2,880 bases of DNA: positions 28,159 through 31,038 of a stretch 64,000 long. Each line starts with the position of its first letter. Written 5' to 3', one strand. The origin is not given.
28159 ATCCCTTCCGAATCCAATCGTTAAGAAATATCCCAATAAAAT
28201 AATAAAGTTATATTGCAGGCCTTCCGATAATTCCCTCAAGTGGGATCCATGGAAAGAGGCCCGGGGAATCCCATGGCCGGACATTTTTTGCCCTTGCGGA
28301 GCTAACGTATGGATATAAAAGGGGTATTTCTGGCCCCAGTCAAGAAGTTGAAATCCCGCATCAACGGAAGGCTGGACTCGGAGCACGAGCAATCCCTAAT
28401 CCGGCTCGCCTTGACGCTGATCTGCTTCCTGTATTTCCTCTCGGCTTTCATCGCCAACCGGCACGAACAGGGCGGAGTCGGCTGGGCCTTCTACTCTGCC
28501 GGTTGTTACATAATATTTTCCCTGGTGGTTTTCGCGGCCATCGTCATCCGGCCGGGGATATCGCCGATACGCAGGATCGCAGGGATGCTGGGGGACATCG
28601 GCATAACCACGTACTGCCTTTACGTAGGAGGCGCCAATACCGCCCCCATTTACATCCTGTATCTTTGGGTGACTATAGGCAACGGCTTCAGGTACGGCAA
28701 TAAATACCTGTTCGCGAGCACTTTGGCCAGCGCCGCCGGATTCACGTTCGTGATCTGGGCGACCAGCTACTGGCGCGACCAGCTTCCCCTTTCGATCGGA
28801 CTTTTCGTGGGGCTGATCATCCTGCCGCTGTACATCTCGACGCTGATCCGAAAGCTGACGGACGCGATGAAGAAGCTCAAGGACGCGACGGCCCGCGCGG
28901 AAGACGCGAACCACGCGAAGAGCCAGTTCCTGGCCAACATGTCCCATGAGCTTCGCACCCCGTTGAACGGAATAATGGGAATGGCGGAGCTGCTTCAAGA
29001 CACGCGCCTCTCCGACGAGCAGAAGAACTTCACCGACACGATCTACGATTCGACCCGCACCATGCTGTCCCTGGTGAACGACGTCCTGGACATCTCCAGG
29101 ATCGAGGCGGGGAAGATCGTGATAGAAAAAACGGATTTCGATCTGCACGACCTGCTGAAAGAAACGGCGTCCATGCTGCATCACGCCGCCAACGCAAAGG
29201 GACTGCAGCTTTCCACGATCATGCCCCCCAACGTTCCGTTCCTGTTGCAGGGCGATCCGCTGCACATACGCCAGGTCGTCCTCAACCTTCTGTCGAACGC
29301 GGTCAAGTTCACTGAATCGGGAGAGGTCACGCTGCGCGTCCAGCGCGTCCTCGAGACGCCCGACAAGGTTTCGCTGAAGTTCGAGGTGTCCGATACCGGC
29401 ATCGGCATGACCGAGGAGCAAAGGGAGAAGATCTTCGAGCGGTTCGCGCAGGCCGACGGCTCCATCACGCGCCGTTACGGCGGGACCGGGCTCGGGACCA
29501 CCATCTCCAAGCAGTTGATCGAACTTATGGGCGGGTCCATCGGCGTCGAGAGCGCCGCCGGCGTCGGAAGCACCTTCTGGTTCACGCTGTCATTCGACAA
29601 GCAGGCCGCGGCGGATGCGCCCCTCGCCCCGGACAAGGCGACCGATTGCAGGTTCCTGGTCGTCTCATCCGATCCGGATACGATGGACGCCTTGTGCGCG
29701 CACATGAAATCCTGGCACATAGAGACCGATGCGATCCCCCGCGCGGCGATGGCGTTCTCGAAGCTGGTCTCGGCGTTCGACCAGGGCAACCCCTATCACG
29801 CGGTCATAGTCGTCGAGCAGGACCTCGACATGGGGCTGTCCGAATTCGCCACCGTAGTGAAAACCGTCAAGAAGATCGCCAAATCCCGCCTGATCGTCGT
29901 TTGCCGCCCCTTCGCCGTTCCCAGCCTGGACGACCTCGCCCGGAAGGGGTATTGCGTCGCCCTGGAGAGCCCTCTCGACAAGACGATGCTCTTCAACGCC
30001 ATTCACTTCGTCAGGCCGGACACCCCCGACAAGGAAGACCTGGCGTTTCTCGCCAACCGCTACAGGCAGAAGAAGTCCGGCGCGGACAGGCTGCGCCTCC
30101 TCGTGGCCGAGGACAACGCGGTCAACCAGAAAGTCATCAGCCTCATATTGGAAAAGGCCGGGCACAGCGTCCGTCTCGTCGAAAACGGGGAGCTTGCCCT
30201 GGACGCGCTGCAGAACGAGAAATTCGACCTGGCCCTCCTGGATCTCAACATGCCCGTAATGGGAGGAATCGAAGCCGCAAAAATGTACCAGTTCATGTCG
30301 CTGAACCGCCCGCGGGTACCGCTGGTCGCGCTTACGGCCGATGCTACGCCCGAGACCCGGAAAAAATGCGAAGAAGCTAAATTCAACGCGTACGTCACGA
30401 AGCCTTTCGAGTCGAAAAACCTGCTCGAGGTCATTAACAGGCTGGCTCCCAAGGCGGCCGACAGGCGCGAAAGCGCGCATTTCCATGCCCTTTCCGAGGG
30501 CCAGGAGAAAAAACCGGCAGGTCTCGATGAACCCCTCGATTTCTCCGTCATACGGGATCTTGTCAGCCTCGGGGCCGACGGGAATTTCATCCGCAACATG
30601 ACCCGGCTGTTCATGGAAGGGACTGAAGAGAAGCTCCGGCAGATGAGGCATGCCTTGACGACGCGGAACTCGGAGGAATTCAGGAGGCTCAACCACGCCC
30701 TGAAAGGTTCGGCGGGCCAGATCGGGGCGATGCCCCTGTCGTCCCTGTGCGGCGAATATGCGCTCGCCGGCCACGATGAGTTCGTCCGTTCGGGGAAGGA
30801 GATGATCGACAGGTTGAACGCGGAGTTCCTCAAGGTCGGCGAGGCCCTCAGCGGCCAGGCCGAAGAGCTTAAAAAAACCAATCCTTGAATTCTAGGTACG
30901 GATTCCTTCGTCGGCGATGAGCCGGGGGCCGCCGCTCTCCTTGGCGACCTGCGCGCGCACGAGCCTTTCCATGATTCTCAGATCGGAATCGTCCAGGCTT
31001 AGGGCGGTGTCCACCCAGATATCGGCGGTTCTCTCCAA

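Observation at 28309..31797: rpfF / rpfC-type DSF quorum-sensing pair, convergent as in Xanthomonas, in a locally lower-GC stretch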

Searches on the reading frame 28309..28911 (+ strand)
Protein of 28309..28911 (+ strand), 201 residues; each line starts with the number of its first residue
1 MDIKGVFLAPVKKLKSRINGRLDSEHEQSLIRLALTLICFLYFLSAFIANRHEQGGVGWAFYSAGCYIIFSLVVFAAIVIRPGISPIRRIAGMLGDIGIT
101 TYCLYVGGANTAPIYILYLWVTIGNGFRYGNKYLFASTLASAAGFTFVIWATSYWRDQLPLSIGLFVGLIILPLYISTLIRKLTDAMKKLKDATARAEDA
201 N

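Call 10: find_homologous_proteins(query=window:28309-28911:+, max_evalue=0.001)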
Query seq(201 aa) (201 aa): 3 proteins with E <= 0.001 among 462 candidates.
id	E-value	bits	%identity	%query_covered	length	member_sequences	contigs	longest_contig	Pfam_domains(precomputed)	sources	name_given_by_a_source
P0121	4.8e-35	139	38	96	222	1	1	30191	-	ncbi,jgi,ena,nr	ncbi:MAG TPA: hypothetical protein VJM14_21000 [Burkholderiales bacterium]|nr:hypothetical protein [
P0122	4.4e-27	113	38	93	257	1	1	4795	-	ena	-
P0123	9.6e-25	105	43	75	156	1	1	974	-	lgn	-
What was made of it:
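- Tried and rejected: A word-indexed homologue search with the kinase N-terminus alone returned only 3 short hits (call 10).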

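Call 19: search_protein_representatives(protein=window:28309-28908:+)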
Query: 200 residues. Proteins with E-value up to 0.001 (for the whole library): 2196; up to 1e-10: 1562; up to 1e-30: 175. The best 150 are listed.
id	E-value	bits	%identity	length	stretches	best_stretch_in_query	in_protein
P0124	7.4e-79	280.4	68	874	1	3-200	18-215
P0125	6.2e-67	241.5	37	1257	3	5-193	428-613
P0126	6.7e-47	176.1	35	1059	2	23-195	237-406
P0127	8.4e-44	166.0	35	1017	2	14-195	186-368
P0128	9.9e-44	165.8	35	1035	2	19-194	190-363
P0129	1.1e-43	165.6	47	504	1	14-193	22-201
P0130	9.7e-43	162.5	33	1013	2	16-193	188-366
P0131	1.4e-42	162.0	36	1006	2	18-194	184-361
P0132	2.3e-42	161.3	44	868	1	4-194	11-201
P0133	5.7e-42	160.0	42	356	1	13-194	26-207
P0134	4.2e-41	157.2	43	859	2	12-197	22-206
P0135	8.7e-41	156.2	42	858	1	11-193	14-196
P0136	1.2e-39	152.5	42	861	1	14-194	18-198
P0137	1.4e-39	152.2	44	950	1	13-191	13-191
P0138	1.6e-39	152.1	43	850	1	10-193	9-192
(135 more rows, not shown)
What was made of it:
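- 28309..28863 (+): RpfC-type membrane input domain (aa 1-185): short N-terminal segment plus five membrane helices (25-49, 54-80, 86-129, 131-151, 159-180). Exhaustive HMMER finds 2,196 clusters with this domain (call 19).
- Tried and rejected: It was replaced by the exhaustive HMMER search (call 19).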

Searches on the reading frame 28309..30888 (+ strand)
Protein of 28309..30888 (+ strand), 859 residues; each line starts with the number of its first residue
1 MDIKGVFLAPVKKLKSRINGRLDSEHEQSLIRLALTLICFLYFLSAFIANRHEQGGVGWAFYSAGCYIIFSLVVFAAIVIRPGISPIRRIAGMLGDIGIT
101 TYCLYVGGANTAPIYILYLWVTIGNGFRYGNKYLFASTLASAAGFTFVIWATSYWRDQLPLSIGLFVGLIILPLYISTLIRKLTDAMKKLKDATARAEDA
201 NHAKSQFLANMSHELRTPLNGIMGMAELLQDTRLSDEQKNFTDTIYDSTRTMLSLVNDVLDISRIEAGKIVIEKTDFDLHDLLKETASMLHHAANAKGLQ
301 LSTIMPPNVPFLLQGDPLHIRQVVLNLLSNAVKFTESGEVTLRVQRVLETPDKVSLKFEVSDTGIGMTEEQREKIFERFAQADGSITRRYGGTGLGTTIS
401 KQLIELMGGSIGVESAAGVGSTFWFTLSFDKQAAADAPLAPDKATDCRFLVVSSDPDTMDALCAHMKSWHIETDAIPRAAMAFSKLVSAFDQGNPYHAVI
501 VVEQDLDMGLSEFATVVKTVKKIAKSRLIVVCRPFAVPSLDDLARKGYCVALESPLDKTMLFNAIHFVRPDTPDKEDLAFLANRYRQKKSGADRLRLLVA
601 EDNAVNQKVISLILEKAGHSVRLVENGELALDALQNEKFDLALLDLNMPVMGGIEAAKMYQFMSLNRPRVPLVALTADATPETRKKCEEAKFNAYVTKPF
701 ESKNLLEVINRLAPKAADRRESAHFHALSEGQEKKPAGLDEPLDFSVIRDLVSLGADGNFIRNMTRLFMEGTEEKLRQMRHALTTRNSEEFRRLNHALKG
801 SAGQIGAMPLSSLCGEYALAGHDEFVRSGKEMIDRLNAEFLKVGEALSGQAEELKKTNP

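Call 3: search_protein_families(library=pfam, proteins=[window:28309-30888:+], max_evalue=0.01)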
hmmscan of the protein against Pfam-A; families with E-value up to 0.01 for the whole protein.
window:28309-30888:+ (859 aa): 4 families
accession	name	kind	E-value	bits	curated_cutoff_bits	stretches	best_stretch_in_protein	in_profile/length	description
PF02518.31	HATPase_c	-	3.2e-30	105.2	26.4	1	315-429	1-109/111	Histidine kinase-, DNA gyrase B-, and HSP90-like ATPase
PF00512.31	HisKA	-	3e-26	91.7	26.9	1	203-268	1-66/66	His Kinase A (phospho-acceptor) domain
PF00072.30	Response_reg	-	1.1e-21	77.5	30.2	1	598-709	2-110/111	Response regulator receiver domain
PF01627.28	Hpt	-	9.5e-09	35.8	24.6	1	764-817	2-55/84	Hpt domain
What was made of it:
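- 28309..30888 (+): rpfC-like gene: 859-aa hybrid sensor histidine kinase. Domains in call 3.
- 30100..30435 (+): True receiver domain (aa 598-709), phospho-acceptor D645, K698. Pfam Response_reg 1.1e-21 (call 3).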

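Call 4: search_protein_families(library=ncbifam, proteins=[window:28309-30888:+], max_evalue=0.01)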
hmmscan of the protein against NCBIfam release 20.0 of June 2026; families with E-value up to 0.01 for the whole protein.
window:28309-30888:+ (859 aa): 151 families (the best 25 are shown)
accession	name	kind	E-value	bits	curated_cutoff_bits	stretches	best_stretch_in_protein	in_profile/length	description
NF008318.0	PRK11107.1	equivalog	7e-129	431.4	890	1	192-816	281-881/920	two-component sensor histidine kinase BarA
TIGR02956.1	TMAO_torS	equivalog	5.1e-125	418.7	676.5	2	181-438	441-691/967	TMAO reductase system sensor histidine kinase/response regulator TorS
NF011874.0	PRK15347.1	equivalog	2.7e-99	333.5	852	2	178-433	372-618/921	two component system sensor kinase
NF008302.0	PRK11091.1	equivalog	5.4e-93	312.6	838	2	191-434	270-510/779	aerobic respiration two-component sensor histidine kinase ArcB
NF045901.1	HisKinLetSLeg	equivalog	2e-92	310.7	1650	1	195-716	284-792/906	two-component system sensor histidine kinase LetS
NF041947.1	LuxQ_Vibrio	equivalog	5.3e-88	295.9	1200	2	180-435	448-702/843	quorum-sensing autoinducer 2 sensor kinase/phosphatase LuxQ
NF008543.0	PRK11466.1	equivalog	1.4e-77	261.5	982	2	191-501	431-732/914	TMAO reductase system sensor histidine kinase/response regulator TorS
NF008099.0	PRK10841.1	equivalog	1e-74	251.9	920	2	188-434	454-695/949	two-component system sensor histidine kinase RcsC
NF038297.2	hybrid_HK_HrmK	equivalog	1.1e-69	235.6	725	2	180-436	211-464/607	hybrid histidine kinase/response regulator HrmK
NF046044.1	PnpS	equivalog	3.1e-60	204.2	400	1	182-427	149-389/390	two-component system histidine kinase PnpS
NF047465.1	hybrid_HK_LvrA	exception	2e-54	184.9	1200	2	181-424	179-417/819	hybrid histidine kinase/response regulator LvrA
NF041832.1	near_NosP_CTERM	subfamily_domain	3.8e-53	180.9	400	2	198-530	1-331/370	NahK/ErcS family hybrid sensor histidine kinase/response regulator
NF007420.1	PRK09959.1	equivalog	4.3e-50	170.3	1995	2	184-430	692-937/1197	acid-sensing system histidine kinase EvgS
NF033092.0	HK_WalK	equivalog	1.7e-48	165.6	725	1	190-428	359-593/594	cell wall metabolism sensor histidine kinase WalK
TIGR02966.1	phoR_proteo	equivalog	2.2e-46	158.4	334.2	1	196-426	106-332/333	phosphate regulon sensor histidine kinase PhoR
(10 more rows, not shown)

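Call 54: predict_structure(alignment_id=A3)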
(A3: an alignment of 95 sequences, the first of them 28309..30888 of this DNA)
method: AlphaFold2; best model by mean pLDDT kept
length: 859 residues; sequences in the alignment: 95
mean_pLDDT: 87.8   pTM: 0.66
mean pLDDT of the five models: 87.8, 87.7, 86.9, 86.7, 86.7
residues with pLDDT >= 90: 561; 70-90: 220; 50-70: 50; < 50: 28
segments of 3 or more residues with pLDDT < 50: 1-4, 575-581, 727-737
pLDDT, mean of each block of 10 residues (from residue 1): 60 82 88 95 93 83 96 95 93 97 94 93 93 97 97 96 97 94 84 76 73 78 83 78 78 78 82 93 90 91 94 95 94 95 97 97 95 84 54 79 96 97 98 72 74 96 94 97 97 95 96 95 94 90 91 93 91 50 51 88 90 91 97 96 96 97 90 91 92 93 90 78 51 46 88 75 90 97 96 95 94 94 94 97 94 75
secondary structure, 60 per line:
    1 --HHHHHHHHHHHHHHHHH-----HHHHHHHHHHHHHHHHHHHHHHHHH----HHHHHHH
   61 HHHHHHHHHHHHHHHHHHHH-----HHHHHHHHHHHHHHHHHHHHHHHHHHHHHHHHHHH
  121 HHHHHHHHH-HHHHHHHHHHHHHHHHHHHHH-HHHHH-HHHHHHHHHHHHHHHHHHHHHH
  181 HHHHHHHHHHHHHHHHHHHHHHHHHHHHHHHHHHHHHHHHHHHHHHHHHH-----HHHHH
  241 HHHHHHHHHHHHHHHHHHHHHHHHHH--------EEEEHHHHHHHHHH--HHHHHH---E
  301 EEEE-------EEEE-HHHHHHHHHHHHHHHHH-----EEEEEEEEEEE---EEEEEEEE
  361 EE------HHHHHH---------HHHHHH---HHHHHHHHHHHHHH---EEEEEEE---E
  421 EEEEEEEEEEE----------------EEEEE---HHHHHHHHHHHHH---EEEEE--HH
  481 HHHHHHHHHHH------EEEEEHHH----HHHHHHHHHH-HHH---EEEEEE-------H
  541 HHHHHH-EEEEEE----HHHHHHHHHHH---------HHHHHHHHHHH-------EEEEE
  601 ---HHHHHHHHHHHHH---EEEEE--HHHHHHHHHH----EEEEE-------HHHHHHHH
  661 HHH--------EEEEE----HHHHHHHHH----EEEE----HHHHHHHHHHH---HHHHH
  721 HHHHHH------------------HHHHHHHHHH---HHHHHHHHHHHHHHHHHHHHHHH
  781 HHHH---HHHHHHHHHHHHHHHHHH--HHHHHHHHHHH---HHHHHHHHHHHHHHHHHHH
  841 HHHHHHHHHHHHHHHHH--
elements in order (helices of 4 or more, strands of 3 or more residues): H3-19 H25-49 H54-80 H86-129 H131-151 H153-157 H159-230 H236-266 E275-278 H279-288 H291-296 E300-304 E312-315 H317-333 E339-349 E353-362 H369-374 H384-389 H393-406 E410-416 E420-431 E448-452 H456-468 E472-476 H479-491 E498-502 H510-519 E527-532 H540-546 E548-553 H558-568 H578-588 E596-600 H604-616 E620-624 H627-636 E641-645 H653-663 E672-676 H681-689 E694-697 H702-712 H716-726 H745-754 H758-784 H788-805 H808-818 H822-857
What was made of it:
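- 28309..30888 (+): AF2 model with mean pLDDT 87.8 (call 54).
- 28369..28392 (+): Sensor motif R21-L-D-S-E-H-E-Q28 at the N-terminal cap of TM helix 1. The first TM helix begins at residue 25 in the model (call 54).
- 29650..30012 (+): Pseudo-receiver domain (aa 448-568): (beta-alpha)5 fold without the phospho-acceptor chemistry (S453/S454 replace the acidic pair, V502 the Asp, S554 the Lys). AF2 secondary structure, pLDDT 94-97 (call 54).
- Five membrane helices in a confident model (call 54).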
